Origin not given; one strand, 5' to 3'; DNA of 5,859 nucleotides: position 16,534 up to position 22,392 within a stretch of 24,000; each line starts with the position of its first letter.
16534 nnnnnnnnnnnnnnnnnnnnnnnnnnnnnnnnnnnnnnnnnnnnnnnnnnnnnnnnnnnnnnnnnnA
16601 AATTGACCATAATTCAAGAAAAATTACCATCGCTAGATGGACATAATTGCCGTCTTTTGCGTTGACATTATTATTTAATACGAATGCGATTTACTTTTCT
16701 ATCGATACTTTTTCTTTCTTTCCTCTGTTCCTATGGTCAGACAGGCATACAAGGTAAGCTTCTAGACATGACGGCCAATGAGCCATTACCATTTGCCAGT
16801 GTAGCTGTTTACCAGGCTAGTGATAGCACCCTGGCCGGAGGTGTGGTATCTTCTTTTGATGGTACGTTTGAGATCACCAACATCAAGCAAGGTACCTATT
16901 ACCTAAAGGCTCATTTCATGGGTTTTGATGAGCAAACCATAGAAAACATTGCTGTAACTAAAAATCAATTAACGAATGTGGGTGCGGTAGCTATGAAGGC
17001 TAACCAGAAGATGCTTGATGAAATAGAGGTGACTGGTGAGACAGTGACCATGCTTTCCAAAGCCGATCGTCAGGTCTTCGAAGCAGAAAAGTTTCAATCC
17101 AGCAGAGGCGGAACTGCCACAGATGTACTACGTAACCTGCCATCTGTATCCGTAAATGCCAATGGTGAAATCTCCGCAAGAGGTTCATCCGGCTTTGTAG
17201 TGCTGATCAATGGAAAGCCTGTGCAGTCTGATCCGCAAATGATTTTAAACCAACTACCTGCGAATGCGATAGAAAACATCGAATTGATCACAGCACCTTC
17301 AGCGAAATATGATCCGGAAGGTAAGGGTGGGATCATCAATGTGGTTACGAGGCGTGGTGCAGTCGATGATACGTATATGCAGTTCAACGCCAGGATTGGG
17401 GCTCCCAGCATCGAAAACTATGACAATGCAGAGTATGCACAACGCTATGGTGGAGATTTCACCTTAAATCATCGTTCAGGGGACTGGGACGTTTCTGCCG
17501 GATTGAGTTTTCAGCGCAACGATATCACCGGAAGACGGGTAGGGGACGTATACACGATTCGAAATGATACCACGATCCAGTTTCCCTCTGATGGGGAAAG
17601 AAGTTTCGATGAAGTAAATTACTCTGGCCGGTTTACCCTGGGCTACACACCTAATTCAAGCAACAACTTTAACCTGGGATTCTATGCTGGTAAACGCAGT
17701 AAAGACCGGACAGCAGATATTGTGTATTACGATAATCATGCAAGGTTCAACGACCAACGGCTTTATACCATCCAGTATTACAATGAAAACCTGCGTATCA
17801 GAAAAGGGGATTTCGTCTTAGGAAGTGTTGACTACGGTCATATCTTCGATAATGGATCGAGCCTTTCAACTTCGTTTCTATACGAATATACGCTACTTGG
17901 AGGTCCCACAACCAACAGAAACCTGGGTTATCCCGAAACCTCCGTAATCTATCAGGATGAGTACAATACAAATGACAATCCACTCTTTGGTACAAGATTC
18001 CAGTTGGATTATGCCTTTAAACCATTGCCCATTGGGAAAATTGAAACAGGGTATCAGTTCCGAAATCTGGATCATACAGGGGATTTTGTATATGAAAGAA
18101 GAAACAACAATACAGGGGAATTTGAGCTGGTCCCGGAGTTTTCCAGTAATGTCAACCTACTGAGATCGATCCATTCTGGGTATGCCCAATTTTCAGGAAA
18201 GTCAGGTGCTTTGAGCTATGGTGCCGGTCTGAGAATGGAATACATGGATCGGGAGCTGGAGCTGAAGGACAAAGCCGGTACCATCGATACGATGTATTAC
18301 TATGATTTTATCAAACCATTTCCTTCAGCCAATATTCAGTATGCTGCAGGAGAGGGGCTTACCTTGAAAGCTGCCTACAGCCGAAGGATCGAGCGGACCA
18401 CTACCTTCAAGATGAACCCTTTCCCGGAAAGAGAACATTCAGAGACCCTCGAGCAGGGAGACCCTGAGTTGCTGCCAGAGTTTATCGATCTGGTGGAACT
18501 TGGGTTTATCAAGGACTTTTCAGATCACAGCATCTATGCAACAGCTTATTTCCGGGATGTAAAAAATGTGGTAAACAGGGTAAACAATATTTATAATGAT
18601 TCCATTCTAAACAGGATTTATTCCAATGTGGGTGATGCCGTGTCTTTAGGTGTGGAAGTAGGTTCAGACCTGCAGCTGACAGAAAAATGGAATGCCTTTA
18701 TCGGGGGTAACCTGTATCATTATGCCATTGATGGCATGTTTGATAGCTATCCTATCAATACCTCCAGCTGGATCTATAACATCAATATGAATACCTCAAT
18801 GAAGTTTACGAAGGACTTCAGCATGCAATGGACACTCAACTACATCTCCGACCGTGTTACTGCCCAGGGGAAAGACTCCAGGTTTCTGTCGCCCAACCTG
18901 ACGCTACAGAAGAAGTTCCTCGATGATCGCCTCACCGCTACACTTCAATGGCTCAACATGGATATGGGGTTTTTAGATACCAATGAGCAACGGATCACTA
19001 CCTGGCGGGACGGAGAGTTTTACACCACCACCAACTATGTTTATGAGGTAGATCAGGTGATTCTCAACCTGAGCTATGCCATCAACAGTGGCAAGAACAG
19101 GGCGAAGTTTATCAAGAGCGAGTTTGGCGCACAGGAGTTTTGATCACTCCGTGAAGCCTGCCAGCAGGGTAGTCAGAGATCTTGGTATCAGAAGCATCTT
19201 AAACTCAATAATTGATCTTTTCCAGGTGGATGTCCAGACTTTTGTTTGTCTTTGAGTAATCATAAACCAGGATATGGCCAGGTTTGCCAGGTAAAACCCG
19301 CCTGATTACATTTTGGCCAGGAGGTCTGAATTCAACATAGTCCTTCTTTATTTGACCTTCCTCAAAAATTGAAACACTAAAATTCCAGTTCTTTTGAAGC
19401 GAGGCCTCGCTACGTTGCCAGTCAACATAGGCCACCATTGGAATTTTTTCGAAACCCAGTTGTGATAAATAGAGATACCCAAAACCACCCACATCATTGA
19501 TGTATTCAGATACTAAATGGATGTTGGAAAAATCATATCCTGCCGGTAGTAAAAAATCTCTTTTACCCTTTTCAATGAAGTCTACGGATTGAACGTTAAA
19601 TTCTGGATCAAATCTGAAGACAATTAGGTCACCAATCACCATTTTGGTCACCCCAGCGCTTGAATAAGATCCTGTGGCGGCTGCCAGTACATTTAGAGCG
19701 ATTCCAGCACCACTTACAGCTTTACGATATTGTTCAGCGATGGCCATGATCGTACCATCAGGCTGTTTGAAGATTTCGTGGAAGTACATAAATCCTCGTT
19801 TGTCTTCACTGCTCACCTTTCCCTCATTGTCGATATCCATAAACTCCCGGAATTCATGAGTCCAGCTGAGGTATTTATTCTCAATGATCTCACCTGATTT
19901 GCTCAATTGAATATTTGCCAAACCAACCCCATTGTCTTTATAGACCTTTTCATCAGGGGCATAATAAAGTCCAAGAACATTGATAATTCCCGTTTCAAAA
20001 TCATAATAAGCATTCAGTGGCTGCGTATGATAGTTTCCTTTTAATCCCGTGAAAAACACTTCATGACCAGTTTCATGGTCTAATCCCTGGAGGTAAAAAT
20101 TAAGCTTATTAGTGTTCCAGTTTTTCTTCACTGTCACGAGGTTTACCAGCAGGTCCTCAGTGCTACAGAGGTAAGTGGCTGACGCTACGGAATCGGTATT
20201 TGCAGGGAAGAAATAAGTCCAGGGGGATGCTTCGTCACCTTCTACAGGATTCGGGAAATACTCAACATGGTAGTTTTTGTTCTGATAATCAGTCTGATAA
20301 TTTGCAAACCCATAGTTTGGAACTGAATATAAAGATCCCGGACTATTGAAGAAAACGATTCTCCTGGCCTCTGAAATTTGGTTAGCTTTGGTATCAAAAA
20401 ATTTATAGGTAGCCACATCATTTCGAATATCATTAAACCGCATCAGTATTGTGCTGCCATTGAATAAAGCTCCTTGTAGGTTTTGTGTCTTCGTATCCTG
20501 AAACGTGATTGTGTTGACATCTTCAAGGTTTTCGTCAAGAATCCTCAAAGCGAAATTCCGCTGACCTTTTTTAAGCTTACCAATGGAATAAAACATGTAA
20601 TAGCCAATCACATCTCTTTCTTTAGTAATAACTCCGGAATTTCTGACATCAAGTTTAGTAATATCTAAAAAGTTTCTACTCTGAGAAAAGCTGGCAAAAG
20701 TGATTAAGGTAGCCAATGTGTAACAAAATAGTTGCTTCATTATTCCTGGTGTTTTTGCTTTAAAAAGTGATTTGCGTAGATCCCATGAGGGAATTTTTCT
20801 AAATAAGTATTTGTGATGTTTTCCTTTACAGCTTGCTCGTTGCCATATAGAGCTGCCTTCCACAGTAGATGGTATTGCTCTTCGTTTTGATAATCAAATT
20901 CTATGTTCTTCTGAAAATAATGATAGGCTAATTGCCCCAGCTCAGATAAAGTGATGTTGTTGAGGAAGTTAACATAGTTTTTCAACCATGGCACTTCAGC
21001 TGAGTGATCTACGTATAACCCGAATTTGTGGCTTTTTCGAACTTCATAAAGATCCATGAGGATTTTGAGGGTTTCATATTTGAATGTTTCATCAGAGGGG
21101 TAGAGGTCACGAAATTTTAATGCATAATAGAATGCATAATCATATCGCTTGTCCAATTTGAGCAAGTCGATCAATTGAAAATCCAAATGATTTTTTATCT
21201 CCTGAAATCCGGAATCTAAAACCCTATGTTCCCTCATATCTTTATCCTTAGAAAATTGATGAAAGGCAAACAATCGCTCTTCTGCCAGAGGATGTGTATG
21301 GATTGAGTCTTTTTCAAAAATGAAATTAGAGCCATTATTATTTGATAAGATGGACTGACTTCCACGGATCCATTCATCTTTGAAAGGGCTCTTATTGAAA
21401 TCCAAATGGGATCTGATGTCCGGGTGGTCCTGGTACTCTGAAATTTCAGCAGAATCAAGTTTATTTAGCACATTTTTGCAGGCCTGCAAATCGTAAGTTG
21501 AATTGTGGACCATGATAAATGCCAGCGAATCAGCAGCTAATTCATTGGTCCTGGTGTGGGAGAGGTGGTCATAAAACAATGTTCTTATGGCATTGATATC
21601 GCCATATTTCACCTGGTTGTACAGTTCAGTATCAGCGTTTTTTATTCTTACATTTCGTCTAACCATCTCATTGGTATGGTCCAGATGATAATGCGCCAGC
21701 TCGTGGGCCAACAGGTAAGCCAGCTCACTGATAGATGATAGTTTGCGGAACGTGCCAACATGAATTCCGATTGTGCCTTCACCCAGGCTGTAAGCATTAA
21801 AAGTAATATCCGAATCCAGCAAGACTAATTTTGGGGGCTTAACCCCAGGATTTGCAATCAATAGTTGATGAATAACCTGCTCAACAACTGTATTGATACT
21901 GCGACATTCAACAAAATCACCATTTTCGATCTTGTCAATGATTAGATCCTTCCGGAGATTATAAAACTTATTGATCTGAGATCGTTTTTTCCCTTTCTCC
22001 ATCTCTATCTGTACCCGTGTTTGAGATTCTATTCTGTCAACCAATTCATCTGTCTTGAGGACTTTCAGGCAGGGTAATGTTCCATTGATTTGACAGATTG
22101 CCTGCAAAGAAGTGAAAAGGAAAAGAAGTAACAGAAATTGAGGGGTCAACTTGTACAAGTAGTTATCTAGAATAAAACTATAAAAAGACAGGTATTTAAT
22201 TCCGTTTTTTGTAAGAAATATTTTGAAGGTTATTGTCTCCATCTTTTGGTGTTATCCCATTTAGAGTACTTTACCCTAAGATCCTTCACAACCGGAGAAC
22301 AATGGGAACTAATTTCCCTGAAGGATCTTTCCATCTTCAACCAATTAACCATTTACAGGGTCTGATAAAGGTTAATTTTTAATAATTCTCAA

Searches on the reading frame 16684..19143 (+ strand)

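Call 60: search_protein_families(library=pfam, proteins=[window:16684-19143:+], max_evalue=0.001)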
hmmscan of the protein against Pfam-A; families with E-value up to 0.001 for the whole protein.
window:16684-19143:+ (819 aa): 5 families
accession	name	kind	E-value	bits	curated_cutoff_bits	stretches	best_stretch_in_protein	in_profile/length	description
PF14905.12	OMP_b-brl_3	-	1.3e-77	262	27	1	386-798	1-408/408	Outer membrane protein beta-barrel family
PF00593.30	TonB_dep_Rec_b-barrel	-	9.7e-18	65.7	27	1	319-725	7-399/436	TonB dependent receptor-like, beta-barrel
PF13620.12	CarboxypepD_reg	-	1.2e-11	45.2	32.3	1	22-103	2-80/82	Carboxypeptidase regulatory-like domain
PF13715.12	CarbopepD_reg_2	-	1.4e-11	44.7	32.2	1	22-116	1-88/88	CarboxypepD_reg-like domain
PF07715.20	Plug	-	1.4e-10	42.1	23.9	1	127-217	7-107/107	TonB-dependent Receptor Plug Domain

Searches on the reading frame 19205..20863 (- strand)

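Call 28: search_protein_families(library=pfam, proteins=[window:19205-20863:-], max_evalue=0.001)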
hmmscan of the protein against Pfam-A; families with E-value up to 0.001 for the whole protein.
window:19205-20863:- (552 aa): 1 family
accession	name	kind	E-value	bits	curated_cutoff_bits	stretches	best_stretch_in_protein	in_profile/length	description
PF20559.3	DUF6770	-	1.8e-86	291.2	27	2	177-551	154-520/520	Family of unknown function (DUF6770)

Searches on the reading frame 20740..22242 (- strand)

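Call 60: search_protein_families(library=pfam, proteins=[window:20740-22242:-], max_evalue=0.001)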
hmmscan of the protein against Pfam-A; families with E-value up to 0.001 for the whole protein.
window:20740-22242:- (500 aa): 1 family
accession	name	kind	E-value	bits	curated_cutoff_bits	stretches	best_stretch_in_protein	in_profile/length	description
PF01435.24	Peptidase_M48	-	2.4e-15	57.3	20.3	1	119-325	6-180/186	Peptidase family M48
